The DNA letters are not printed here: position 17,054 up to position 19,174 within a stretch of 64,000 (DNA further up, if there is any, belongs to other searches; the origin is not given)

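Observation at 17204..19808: Bacterial Elp3 divergently paired with a Trm9/ALKBH8-type methyltransferase: predicted eukaryote/archaeal-style mcm5U34 pathway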

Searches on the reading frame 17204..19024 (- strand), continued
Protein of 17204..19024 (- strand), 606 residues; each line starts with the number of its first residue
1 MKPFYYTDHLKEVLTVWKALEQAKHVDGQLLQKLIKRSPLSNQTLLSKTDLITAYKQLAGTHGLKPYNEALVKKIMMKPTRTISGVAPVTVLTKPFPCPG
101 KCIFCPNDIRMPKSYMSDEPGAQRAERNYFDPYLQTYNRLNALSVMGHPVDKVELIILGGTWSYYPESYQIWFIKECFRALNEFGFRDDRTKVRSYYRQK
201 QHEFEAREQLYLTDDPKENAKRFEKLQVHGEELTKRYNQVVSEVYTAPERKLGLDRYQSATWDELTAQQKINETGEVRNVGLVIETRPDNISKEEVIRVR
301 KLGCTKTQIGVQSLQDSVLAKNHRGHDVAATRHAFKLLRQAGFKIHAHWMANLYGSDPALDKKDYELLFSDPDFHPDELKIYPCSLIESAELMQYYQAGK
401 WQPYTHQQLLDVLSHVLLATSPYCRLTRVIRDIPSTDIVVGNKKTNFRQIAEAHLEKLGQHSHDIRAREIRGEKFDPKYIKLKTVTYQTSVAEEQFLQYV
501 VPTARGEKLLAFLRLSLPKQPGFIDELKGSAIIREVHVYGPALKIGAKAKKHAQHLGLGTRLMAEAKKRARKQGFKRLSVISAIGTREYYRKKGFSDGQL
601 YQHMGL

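Call 93: search_solved_structures(query=window:17204-19024:-, show_alignments=4, max_evalue=1e-85)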
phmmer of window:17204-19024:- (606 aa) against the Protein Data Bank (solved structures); distinct sequences matched with E-value up to 1e-85: 4.
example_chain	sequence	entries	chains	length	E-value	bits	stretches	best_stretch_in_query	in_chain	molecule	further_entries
6iaz_A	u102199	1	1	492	1.7e-97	330.6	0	265-597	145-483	Histone acetyltransferase, ELP3 family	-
6iad_A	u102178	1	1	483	1.7e-97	330.6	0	265-597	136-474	Histone acetyltransferase, ELP3 family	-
6ia8_A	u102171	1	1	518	2.2e-97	330.2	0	265-597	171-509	Histone acetyltransferase, ELP3 family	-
5l7j_A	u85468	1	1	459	1.5e-90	307.6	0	267-596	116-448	ELP3 family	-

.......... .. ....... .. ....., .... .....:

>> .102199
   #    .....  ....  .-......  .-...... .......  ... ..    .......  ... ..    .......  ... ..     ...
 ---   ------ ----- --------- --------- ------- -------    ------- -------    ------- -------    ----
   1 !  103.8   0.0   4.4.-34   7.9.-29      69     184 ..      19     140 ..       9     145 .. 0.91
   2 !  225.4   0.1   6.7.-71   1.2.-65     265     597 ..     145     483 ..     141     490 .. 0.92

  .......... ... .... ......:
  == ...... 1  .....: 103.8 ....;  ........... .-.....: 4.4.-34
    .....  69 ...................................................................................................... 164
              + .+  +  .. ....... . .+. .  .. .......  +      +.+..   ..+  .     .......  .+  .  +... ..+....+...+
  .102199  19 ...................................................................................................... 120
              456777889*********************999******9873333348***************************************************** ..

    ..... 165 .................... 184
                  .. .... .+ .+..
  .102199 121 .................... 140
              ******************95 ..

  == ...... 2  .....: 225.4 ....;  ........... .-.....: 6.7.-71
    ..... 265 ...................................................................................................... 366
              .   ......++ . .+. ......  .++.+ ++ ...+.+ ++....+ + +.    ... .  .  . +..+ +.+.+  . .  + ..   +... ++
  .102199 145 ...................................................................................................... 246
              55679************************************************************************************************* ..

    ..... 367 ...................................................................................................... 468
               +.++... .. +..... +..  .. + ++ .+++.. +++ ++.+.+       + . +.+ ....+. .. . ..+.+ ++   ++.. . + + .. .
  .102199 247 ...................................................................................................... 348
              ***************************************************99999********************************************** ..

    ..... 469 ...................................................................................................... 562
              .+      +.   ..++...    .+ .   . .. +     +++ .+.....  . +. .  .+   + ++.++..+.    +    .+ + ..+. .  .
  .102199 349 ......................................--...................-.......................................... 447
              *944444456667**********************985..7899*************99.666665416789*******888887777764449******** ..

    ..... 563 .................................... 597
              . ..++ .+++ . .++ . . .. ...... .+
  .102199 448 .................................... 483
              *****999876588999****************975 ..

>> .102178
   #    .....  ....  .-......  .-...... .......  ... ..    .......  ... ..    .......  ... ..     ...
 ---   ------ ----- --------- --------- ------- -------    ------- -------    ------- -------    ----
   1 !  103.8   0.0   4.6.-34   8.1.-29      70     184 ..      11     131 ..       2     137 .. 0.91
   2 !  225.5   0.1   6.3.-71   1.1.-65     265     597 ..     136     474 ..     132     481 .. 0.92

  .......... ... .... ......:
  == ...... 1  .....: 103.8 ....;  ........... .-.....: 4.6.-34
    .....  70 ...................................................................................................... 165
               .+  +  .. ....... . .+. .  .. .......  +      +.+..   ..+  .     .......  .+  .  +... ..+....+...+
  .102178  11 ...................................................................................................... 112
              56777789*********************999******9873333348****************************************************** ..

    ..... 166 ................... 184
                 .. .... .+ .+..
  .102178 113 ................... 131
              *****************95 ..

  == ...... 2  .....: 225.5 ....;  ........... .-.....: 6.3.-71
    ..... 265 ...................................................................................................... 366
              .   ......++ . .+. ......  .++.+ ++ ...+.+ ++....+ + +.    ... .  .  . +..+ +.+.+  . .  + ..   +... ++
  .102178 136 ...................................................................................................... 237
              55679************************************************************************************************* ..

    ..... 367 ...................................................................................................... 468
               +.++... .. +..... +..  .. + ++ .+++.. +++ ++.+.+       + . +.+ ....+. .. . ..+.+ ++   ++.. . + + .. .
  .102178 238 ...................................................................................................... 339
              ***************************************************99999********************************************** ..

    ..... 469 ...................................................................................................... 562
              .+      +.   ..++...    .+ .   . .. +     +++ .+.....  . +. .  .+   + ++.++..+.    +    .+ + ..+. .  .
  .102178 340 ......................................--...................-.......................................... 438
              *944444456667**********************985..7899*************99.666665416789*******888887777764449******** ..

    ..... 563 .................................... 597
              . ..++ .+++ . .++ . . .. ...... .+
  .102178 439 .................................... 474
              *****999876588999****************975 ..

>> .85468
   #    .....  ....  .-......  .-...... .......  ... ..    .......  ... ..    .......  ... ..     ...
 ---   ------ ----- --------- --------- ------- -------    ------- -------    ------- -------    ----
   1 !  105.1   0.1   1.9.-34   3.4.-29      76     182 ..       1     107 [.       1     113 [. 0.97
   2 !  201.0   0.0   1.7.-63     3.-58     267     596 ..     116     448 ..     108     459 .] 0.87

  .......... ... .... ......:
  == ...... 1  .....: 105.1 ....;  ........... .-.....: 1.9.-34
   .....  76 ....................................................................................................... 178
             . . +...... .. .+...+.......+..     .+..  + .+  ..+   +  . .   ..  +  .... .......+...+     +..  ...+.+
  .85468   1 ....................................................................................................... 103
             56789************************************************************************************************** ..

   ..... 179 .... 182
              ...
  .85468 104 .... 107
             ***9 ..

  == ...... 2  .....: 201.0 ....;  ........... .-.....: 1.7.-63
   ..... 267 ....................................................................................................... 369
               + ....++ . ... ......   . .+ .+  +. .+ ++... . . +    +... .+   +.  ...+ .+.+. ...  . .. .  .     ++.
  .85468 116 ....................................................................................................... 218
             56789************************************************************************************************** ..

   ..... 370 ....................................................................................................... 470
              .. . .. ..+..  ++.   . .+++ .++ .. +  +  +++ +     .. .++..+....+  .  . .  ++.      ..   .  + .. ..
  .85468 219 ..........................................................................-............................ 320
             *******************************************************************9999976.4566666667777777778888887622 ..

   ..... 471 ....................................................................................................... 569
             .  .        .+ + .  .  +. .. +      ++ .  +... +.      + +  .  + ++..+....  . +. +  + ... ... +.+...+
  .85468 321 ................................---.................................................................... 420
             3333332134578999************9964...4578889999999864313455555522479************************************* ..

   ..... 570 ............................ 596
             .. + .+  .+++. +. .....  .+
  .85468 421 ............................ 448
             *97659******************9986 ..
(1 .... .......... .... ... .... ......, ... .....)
